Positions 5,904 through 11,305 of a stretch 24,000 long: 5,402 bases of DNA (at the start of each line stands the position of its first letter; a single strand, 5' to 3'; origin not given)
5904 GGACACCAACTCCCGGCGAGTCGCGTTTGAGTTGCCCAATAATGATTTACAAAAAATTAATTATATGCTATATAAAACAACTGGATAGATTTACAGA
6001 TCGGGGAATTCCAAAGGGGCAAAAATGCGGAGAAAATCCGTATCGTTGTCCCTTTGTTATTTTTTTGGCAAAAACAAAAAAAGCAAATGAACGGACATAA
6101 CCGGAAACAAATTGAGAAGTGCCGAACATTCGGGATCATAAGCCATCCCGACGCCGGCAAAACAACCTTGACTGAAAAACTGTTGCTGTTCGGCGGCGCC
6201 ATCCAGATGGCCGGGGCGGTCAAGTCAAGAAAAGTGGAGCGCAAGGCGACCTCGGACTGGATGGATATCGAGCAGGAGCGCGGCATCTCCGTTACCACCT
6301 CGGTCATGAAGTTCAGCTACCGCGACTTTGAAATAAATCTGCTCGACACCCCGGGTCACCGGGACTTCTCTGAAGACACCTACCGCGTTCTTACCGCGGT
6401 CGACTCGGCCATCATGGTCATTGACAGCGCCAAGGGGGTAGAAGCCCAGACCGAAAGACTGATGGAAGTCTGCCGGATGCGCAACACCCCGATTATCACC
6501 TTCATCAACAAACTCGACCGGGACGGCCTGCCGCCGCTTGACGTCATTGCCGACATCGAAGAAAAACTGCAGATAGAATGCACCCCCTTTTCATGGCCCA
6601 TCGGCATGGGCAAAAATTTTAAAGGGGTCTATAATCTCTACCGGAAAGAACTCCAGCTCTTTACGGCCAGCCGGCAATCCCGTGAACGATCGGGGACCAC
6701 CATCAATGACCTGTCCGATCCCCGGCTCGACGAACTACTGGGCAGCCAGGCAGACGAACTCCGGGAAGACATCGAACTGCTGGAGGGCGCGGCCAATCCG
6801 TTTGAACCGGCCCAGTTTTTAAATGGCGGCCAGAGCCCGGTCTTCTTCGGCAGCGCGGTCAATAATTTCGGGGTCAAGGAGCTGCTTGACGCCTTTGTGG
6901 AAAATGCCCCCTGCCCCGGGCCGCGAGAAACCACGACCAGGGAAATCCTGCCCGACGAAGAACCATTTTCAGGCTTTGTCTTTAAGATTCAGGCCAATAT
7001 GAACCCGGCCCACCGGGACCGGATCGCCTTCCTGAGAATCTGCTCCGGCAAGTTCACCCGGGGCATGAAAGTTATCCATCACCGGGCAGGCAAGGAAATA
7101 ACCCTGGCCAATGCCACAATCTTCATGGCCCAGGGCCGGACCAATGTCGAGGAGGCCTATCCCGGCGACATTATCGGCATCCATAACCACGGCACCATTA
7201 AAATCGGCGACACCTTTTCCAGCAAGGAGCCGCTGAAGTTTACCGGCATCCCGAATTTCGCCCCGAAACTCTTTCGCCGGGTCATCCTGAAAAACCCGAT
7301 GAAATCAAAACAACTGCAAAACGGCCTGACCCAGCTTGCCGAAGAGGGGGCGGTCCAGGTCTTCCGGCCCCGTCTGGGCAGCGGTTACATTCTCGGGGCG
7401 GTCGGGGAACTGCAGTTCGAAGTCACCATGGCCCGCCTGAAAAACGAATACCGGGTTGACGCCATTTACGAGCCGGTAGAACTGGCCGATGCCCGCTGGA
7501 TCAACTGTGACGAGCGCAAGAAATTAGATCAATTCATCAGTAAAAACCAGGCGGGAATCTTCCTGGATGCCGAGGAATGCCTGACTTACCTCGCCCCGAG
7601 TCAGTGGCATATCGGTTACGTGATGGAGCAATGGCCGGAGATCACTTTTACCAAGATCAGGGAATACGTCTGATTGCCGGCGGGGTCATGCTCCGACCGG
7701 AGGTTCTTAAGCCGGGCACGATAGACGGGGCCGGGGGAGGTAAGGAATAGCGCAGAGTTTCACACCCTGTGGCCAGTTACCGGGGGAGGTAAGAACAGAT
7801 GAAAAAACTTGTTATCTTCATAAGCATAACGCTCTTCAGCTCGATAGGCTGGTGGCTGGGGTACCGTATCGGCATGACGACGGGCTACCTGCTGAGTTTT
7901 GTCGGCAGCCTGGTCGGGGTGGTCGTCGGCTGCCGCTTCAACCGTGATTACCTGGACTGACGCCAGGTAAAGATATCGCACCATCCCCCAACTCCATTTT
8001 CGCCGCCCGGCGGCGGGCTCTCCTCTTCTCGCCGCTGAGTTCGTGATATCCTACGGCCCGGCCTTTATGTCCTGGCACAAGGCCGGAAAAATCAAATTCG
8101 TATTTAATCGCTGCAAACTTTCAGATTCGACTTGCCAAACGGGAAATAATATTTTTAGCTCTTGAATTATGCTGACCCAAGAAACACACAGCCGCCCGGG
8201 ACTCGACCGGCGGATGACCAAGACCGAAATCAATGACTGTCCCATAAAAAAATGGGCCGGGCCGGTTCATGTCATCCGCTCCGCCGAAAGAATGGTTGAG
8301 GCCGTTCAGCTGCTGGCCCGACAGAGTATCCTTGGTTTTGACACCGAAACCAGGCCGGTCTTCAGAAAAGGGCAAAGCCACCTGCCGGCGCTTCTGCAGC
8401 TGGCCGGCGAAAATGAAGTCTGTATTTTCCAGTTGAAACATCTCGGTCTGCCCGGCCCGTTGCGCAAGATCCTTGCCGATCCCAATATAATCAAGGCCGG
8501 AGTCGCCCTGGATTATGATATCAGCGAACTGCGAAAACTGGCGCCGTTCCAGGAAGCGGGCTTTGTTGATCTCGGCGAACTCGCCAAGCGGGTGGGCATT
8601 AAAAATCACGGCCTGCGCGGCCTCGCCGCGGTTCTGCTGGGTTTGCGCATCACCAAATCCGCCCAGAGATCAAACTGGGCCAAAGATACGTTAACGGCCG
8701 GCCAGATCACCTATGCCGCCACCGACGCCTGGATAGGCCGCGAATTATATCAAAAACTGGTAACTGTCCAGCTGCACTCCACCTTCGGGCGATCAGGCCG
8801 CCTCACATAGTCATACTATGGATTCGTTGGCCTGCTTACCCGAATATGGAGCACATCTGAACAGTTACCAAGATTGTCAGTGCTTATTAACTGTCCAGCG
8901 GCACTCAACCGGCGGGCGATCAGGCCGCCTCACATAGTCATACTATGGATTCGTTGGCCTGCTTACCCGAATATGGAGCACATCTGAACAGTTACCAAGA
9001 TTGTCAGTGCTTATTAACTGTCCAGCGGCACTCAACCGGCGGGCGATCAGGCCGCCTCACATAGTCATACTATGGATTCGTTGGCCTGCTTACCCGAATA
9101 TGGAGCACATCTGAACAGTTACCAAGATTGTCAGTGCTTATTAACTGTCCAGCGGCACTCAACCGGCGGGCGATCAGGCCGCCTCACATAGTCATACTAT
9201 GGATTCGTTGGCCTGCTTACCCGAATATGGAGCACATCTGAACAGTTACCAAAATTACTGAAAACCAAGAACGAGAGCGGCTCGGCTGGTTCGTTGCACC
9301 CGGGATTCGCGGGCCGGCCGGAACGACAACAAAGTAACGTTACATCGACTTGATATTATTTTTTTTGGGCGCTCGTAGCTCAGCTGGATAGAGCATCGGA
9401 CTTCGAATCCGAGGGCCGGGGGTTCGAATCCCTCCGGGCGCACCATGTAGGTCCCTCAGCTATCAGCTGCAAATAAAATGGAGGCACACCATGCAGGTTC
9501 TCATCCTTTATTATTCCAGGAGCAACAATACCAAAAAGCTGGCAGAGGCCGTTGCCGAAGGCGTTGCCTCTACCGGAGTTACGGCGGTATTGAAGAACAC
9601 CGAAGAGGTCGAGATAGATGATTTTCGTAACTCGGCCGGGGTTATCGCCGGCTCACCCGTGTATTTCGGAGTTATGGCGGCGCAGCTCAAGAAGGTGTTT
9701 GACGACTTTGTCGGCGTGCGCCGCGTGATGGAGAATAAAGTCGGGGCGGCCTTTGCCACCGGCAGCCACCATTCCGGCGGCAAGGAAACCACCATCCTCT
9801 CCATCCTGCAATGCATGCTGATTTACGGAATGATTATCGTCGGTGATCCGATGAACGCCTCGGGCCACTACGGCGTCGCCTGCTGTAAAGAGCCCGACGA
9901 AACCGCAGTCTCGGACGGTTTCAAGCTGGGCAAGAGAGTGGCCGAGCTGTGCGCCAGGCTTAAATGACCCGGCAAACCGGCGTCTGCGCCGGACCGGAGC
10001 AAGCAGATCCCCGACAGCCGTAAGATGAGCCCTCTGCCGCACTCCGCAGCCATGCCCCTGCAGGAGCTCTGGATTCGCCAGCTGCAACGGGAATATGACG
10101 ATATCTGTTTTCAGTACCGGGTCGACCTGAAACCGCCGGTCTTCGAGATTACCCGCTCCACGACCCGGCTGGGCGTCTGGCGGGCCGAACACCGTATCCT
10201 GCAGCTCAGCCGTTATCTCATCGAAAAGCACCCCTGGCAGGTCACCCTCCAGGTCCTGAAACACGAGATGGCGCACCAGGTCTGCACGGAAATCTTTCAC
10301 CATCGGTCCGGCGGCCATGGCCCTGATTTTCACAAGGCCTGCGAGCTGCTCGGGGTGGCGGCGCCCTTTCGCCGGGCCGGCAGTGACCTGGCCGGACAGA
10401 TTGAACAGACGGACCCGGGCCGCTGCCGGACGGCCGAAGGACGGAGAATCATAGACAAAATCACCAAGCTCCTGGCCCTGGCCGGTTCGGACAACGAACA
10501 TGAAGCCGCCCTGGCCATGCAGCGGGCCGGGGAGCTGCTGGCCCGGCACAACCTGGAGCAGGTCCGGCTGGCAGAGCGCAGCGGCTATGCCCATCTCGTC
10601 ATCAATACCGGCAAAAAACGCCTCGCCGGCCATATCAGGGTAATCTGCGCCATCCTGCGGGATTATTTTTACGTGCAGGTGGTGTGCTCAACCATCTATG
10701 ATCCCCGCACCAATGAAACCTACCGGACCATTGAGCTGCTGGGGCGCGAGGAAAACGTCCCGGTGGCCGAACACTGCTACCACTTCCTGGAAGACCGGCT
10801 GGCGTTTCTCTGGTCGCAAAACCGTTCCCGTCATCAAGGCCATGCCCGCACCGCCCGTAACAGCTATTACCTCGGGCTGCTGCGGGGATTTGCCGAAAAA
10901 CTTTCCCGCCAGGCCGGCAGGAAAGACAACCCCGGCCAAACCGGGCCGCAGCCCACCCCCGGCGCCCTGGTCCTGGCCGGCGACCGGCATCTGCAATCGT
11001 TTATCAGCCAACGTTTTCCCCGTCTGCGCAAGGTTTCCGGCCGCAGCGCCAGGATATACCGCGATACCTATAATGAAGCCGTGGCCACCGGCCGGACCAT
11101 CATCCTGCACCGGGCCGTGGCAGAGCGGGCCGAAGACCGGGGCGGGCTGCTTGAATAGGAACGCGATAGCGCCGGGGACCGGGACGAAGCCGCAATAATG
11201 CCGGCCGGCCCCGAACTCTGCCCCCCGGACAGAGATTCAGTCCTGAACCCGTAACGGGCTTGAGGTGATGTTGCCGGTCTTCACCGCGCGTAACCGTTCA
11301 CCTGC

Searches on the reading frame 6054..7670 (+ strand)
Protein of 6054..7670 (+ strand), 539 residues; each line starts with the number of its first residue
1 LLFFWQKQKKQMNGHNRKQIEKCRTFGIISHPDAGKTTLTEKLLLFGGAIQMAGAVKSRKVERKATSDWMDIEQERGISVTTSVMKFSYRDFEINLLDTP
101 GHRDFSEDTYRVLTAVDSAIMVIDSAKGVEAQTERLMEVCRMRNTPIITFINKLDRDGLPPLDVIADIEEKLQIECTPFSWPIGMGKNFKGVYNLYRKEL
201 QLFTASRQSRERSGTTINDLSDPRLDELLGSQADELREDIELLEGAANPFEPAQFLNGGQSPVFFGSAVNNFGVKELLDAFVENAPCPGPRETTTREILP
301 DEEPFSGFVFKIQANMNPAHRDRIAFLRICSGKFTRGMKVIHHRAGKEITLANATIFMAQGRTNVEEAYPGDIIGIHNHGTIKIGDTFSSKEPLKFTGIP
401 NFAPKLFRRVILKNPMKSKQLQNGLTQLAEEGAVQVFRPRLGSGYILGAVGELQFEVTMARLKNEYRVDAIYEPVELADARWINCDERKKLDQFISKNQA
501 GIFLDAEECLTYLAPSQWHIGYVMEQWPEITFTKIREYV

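Call 16: search_protein_families(library=pfam, proteins=[window:6054-7670:+], max_evalue=0.00001)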
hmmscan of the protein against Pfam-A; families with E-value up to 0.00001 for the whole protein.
window:6054-7670:+ (539 aa): 5 families
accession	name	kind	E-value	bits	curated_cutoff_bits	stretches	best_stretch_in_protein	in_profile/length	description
PF00009.33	GTP_EFTU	-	1.7e-52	178.2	26.5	1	22-286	2-187/188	Elongation factor Tu GTP binding domain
PF16658.11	RF3_C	-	1.4e-44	151.5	40.1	1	396-523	1-131/132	Class II release factor RF3, C-terminal domain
PF22042.2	EF-G_D2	-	1.3e-27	96.1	27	1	304-390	1-83/84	Elongation factor G domain 2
PF03144.31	GTP_EFTU_D2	-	2.1e-09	38.1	30.3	1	323-388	2-72/73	Elongation factor Tu domain 2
PF01926.29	MMR_HSR1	-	7.5e-07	29.7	21.9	1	27-153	3-113/113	50S ribosome-binding GTPase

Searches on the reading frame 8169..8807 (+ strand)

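Call 16: search_protein_families(library=pfam, proteins=[window:8169-8807:+], max_evalue=0.00001)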
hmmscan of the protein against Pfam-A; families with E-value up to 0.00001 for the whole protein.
window:8169-8807:+ (213 aa): 1 family
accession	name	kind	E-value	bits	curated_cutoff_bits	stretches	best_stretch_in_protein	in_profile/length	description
PF01612.26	DNA_pol_A_exo1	-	9.6e-24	84.5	23.6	1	34-198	2-169/173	3'-5' exonuclease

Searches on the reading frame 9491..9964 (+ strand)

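Call 16: search_protein_families(library=pfam, proteins=[window:9491-9964:+], max_evalue=0.00001)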
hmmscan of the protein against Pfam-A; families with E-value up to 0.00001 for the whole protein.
window:9491-9964:+ (158 aa): 3 families
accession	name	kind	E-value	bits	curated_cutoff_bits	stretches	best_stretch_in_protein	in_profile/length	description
PF03358.20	FMN_red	-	8.8e-12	45.3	24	1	45-124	68-147/152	NADPH-dependent FMN reductase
PF00258.30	Flavodoxin_1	-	6e-09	36.6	25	1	5-94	1-98/143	Flavodoxin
PF12724.12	Flavodoxin_5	-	4.7e-06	27.4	27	1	4-68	1-64/145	Flavodoxin domain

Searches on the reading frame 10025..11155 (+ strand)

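Call 16: search_protein_families(library=pfam, proteins=[window:10025-11155:+], max_evalue=0.00001)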
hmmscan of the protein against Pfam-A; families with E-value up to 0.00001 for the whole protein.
window:10025-11155:+ (377 aa): 3 families
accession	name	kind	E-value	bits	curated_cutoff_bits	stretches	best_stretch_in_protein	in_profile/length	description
PF23771.1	DUF7168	-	5e-18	65.5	25.5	1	196-299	16-114/140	Domain of unknown function (DUF7168)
PF10979.13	DUF2786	-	6.2e-14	52.1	23.9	1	141-179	1-40/40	Protein of unknown function (DUF2786)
PF10263.15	SprT-like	-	1.3e-12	47.9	25.6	1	18-111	2-97/108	SprT-like family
